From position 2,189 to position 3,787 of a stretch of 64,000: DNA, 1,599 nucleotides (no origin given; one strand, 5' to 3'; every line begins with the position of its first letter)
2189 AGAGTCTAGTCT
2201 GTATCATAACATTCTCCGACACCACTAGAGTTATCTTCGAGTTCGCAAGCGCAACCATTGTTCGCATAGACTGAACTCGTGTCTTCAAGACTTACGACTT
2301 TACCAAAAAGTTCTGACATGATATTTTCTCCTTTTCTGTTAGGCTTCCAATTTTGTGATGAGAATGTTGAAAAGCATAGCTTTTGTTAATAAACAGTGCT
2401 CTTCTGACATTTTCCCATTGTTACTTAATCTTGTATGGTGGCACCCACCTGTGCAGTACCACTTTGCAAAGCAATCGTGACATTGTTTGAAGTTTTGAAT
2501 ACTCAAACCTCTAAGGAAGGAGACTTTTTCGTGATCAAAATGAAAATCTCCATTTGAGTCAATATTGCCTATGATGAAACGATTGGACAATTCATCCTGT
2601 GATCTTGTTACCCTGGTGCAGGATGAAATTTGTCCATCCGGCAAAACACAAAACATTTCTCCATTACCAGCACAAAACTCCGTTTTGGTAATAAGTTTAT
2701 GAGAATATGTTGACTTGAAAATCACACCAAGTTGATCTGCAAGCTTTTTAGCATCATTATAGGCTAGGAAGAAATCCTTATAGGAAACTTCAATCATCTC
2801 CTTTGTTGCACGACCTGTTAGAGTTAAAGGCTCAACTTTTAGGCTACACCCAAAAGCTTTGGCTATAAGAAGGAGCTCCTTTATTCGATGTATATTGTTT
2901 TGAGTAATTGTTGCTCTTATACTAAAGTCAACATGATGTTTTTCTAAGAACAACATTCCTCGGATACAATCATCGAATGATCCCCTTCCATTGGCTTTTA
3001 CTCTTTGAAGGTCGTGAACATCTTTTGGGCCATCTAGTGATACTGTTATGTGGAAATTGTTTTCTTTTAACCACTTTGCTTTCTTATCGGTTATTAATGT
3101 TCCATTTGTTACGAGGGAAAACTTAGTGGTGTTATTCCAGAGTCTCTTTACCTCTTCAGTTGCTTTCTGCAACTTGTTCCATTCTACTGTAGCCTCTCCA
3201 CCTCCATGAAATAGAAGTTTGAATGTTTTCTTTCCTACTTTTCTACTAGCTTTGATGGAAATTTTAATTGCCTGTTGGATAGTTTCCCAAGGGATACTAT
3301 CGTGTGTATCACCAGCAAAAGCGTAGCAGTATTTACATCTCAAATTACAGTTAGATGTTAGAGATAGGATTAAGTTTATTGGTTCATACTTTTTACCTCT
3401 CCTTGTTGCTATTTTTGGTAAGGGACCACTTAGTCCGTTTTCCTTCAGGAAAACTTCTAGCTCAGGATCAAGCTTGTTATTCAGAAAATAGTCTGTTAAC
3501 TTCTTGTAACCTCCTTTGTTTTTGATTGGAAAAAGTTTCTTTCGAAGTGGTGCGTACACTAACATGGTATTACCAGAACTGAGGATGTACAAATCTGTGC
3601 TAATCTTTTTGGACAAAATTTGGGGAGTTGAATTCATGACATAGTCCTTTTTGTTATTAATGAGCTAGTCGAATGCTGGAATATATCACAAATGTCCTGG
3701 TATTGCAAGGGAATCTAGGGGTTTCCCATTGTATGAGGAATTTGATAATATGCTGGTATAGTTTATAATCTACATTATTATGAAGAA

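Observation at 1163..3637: Candidate ranthipeptide/sactipeptide-type RiPP cluster: radical-SAM/SPASM maturase, 41-aa Cys/Asp peptide, GC-rich hairpin, secreted HExxH protein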

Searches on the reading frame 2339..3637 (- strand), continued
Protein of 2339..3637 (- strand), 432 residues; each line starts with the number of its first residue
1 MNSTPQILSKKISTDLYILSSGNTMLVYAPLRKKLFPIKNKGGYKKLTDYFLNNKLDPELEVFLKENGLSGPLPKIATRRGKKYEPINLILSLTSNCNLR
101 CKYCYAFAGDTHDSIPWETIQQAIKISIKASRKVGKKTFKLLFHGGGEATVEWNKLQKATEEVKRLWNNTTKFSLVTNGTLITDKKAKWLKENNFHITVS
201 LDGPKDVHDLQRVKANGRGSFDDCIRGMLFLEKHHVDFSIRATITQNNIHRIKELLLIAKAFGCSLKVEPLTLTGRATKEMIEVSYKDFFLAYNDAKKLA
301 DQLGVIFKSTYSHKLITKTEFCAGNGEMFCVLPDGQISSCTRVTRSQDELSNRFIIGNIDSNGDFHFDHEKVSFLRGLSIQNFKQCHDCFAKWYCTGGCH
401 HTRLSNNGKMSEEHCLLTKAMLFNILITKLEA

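Call 17: find_encoding_contigs(protein=P0040, flank=5000, max_places=1)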
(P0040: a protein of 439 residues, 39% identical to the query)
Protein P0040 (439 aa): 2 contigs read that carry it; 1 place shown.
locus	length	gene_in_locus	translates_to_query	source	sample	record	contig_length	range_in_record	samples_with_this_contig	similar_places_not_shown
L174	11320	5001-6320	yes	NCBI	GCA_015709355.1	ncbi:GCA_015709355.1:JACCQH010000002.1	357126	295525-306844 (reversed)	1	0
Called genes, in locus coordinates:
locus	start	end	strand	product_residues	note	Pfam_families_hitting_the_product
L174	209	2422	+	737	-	PF00324:AA_permease, PF13520:AA_permease_2, PF00582:Usp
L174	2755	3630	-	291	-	PF13276:HTH_21, PF00665:rve, PF13683:rve_3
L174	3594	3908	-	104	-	PF01527:HTH_Tnp_1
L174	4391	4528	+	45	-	PF01797:Y1_Tnp (weak)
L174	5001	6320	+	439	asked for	PF04055:Radical_SAM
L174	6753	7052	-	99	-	-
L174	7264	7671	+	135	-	-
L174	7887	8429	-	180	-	PF13302:Acetyltransf_3 (weak), PF00583:Acetyltransf_1, PF13673:Acetyltransf_10, PF13508:Acetyltransf_7, PF08445:FR47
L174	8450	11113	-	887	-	PF01368:DHH (weak), PF02272:DHHA1 (weak), PF00571:CBS, PF01743:PolyA_pol, PF12627:PolyA_pol_RNAbd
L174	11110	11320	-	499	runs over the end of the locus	PF13354:Beta-lactamase2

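Call 26: search_solved_structures(query=A1, max_evalue=0.001)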
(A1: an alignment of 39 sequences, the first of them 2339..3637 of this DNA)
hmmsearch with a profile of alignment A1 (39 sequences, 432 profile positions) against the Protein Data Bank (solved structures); distinct sequences matched with E-value up to 0.001: 24.
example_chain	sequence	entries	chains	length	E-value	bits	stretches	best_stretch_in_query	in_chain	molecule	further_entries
5wgg_A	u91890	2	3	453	2e-57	198.1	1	61-424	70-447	Radical SAM domain protein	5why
4k37_A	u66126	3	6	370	7.8e-37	130.2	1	92-423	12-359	Anaerobic sulfatase-maturating enzyme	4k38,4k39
4k36_A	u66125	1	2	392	9.5e-37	130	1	92-423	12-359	Anaerobic sulfatase-maturating enzyme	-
8vpo_A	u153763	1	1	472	4.6e-28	101.3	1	59-426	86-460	Radical SAM core domain-containing protein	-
9gm3_A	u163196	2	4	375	1.5e-25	93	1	88-234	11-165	ChlB radical SAM domain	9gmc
6efn_A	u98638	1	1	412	2.7e-24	88.9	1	66-339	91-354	Sporulation killing factor maturation protein SkfB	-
7n7i_A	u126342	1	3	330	1.6e-08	36.9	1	80-261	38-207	Viperin-like enzyme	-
6b4c_A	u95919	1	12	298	2.2e-08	36.5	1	84-261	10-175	Viperin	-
9dgw_A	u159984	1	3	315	2.6e-08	36.3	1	85-261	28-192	Radical SAM core domain-containing protein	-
9dfw_A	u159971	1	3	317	3.4e-08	35.9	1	85-258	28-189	Radical SAM core domain-containing protein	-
9dfn_A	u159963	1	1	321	1.4e-07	33.8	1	84-262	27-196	Radical SAM core domain-containing protein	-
9dfu_A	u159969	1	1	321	2e-07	33.4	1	84-262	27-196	Radical SAM core domain-containing protein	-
5vsl_A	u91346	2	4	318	2.6e-07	33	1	73-260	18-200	Radical S-adenosyl methionine domain-containing protein 2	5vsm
6q2p_A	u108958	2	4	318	2.8e-07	32.9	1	73-259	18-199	Radical S-adenosyl methionine domain-containing protein 2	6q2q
7tol_A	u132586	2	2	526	3.9e-07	32.4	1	89-278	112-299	glycerol dibiphytanyl glycerol tetraether - macrocyclic archaeol synthase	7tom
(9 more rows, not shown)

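Call 62: predict_structure(alignment_id=A1)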
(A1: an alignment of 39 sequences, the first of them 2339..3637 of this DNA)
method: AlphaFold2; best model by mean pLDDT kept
length: 432 residues; sequences in the alignment: 39
mean_pLDDT: 94.5   pTM: 0.91
mean pLDDT of the five models: 94.5, 94.3, 94.1, 92.8, 92.6
residues with pLDDT >= 90: 383; 70-90: 47; 50-70: 1; < 50: 1
segments of 3 or more residues with pLDDT < 50: none
pLDDT, mean of each block of 10 residues (from residue 1): 84 96 96 94 95 95 93 84 91 97 92 95 98 97 95 98 98 98 99 99 97 95 99 99 95 98 98 88 91 96 97 87 92 95 92 96 91 93 93 93 93 94 95 90
secondary structure, 60 per line:
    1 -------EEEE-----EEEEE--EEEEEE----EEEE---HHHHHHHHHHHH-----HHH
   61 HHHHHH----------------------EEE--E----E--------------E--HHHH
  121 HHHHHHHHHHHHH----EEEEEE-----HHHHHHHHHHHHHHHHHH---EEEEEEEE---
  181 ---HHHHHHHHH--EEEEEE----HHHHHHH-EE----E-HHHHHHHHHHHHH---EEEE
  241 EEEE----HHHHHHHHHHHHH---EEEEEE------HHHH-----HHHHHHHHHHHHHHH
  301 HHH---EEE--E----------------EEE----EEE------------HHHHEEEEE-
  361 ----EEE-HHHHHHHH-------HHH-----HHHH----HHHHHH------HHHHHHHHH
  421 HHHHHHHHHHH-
elements in order: E8-11 E17-21 E24-29 E34-37 H41-52 H58-66 E89-91 H117-133 E138-143 H149-166 E170-177 H184-192 E195-200 H205-211 H221-233 E237-244 H249-261 E265-270 H277-280 H286-303 E307-309 E329-331 E336-338 H351-354 E355-359 E365-367 H369-376 H392-395 H400-405 H412-431

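Call 65: fold_search(model_id=the predicted structure, library=pdb)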
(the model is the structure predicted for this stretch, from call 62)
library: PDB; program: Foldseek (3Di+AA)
matches with E <= 10: 1529; with E <= 0.001: 121
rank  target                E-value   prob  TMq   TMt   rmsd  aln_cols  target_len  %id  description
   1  5why_B                2.7e-20  1.00  0.72  0.74   5.4       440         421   22  Structural Insights into Thioether Bond Formation in the Biosynthesis of Sactipeptides (released 2017-07-26)
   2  5why_A                4.3e-20  1.00  0.74  0.77   5.2       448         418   22  Structural Insights into Thioether Bond Formation in the Biosynthesis of Sactipeptides (released 2017-07-26)
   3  5wgg_A                2.4e-19  1.00  0.76  0.75   4.8       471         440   22  Structural Insights into Thioether Bond Formation in the Biosynthesis of Sactipeptides (released 2017-07-26)
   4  4k37_A                1.2e-16  1.00  0.65  0.76   4.1       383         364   22  Native anSMEcpe with bound AdoMet (released 2013-05-08)
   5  4k37_B                3.2e-16  1.00  0.63  0.73   4.4       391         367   21  Native anSMEcpe with bound AdoMet (released 2013-05-08)
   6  4k36_A                7.4e-16  1.00  0.62  0.70   4.4       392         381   21  His6 tagged anSMEcpe with bound AdoMet (released 2013-05-08)
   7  4k39_A                1.5e-15  1.00  0.61  0.72   4.6       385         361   22  Native anSMEcpe with bound AdoMet and Cp18Cys peptide (released 2013-05-08)
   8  4k39_B                1.8e-15  1.00  0.64  0.76   4.0       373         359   23  Native anSMEcpe with bound AdoMet and Cp18Cys peptide (released 2013-05-08)
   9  4k38_B                3.1e-15  1.00  0.62  0.73   4.4       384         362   22  Native anSMEcpe with bound AdoMet and Kp18Cys peptide (released 2013-05-08)
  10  8vpo                  4.4e-15  1.00  0.61  0.59   8.1       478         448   16  X-Ray Crystal Structure of TigE from Paramaledivibacter caminithermalis (released 2024-02-07)
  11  4k38_A                5.5e-15  1.00  0.61  0.70   4.3       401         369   20  Native anSMEcpe with bound AdoMet and Kp18Cys peptide (released 2013-05-08)
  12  4k36_B                6.5e-15  1.00  0.61  0.71   4.3       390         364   22  His6 tagged anSMEcpe with bound AdoMet (released 2013-05-08)
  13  9gmc_C                4.2e-13  1.00  0.63  0.73   5.2       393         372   17  Crystal structure of the complex formed between the radical SAM protein ChlB and the R3A mutant of ChlA (released 2025-06-25)
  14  9gm3_A                5.6e-13  1.00  0.61  0.69   5.7       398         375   16  Crystal structure of the complex formed between the radical SAM protein ChlB and the leader region of its precursor su (released 2025-06-25)
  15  9gmc_A                6.3e-13  1.00  0.63  0.72   5.1       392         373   17  Crystal structure of the complex formed between the radical SAM protein ChlB and the R3A mutant of ChlA (released 2025-06-25)
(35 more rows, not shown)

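Call 79: search_protein_families(library=pfam, proteins=[L165:5001-5285:+, L167:5001-5285:+, L169:5001-5285:+, L170:5001-5285:+, L171:5001-5270:+, L172:102-386:+, L173:2509-2790:+, L174:5001-5285:+], max_evalue=10)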
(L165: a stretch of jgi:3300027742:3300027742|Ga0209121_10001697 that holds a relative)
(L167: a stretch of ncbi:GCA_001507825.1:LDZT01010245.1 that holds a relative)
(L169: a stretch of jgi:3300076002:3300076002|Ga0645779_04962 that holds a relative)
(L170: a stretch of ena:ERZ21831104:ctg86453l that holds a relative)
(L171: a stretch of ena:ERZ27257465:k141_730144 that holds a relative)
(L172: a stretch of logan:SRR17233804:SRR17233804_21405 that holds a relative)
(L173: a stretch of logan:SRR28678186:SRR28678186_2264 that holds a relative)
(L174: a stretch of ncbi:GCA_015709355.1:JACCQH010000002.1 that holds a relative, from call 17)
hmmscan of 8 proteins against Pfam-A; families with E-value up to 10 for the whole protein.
L165:5001-5285:+ (95 aa): 0 families

L167:5001-5285:+ (95 aa): 1 family
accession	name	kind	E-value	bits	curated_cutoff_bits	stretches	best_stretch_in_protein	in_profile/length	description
PF22676.1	GalA_N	-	0.15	12.3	27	1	2-56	67-122/133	Alpha-galactosidase, N-terminal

L169:5001-5285:+ (95 aa): 0 families

L170:5001-5285:+ (95 aa): 0 families

L171:5001-5270:+ (90 aa): 0 families

L172:102-386:+ (95 aa): 0 families

L173:2509-2790:+ (94 aa): 1 family
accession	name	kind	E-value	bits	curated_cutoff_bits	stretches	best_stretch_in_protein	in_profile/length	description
PF15033.11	Kinocilin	-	0.2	11.8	27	1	21-70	34-81/123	Kinocilin protein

L174:5001-5285:+ (95 aa): 1 family
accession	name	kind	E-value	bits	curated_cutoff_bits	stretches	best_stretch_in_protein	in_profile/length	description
PF24563.1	KH_Mug60-KHD4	-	0.081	13.2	27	1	19-40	25-46/70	Mug60/KHD4 KH type I domain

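Call 80: search_solved_structures(query=window:2339-3637:-, max_evalue=1e-10, show_alignments=1)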
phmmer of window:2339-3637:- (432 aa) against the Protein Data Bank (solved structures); distinct sequences matched with E-value up to 1e-10: 4.
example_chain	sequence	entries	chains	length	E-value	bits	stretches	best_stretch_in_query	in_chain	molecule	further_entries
5wgg_A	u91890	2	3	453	2.3e-30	109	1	75-401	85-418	Radical SAM domain protein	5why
4k37_A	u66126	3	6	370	3.8e-18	68.7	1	86-408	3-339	Anaerobic sulfatase-maturating enzyme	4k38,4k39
4k36_A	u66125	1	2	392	4e-18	68.6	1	86-408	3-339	Anaerobic sulfatase-maturating enzyme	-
8vpo_A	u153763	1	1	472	6.2e-11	44.9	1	81-243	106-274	Radical SAM core domain-containing protein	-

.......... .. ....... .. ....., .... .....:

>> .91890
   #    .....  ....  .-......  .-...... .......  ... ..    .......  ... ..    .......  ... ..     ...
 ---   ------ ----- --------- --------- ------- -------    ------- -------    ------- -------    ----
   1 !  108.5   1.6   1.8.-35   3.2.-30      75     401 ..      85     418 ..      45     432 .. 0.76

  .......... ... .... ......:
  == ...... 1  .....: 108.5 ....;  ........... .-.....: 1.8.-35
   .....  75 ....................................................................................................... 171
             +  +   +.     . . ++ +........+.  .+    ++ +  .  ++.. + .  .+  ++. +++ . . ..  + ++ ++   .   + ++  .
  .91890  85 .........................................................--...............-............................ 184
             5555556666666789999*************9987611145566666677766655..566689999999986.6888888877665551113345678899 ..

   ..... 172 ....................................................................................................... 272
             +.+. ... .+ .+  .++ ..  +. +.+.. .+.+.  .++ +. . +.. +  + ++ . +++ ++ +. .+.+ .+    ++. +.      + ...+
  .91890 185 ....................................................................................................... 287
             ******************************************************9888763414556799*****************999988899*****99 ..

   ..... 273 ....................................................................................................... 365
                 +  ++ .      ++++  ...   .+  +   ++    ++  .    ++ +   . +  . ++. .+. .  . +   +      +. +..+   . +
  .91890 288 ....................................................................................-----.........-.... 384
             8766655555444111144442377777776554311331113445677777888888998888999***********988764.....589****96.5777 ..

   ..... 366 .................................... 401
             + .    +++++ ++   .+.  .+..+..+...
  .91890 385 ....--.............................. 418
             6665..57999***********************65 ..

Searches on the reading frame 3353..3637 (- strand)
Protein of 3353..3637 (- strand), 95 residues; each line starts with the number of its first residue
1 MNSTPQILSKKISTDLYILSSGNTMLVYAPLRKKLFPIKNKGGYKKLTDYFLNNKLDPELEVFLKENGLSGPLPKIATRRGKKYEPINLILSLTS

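Call 79: search_protein_families(library=pfam, proteins=[window:3353-3637:-], max_evalue=10)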
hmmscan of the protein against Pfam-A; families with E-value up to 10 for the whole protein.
window:3353-3637:- (95 aa): 0 families
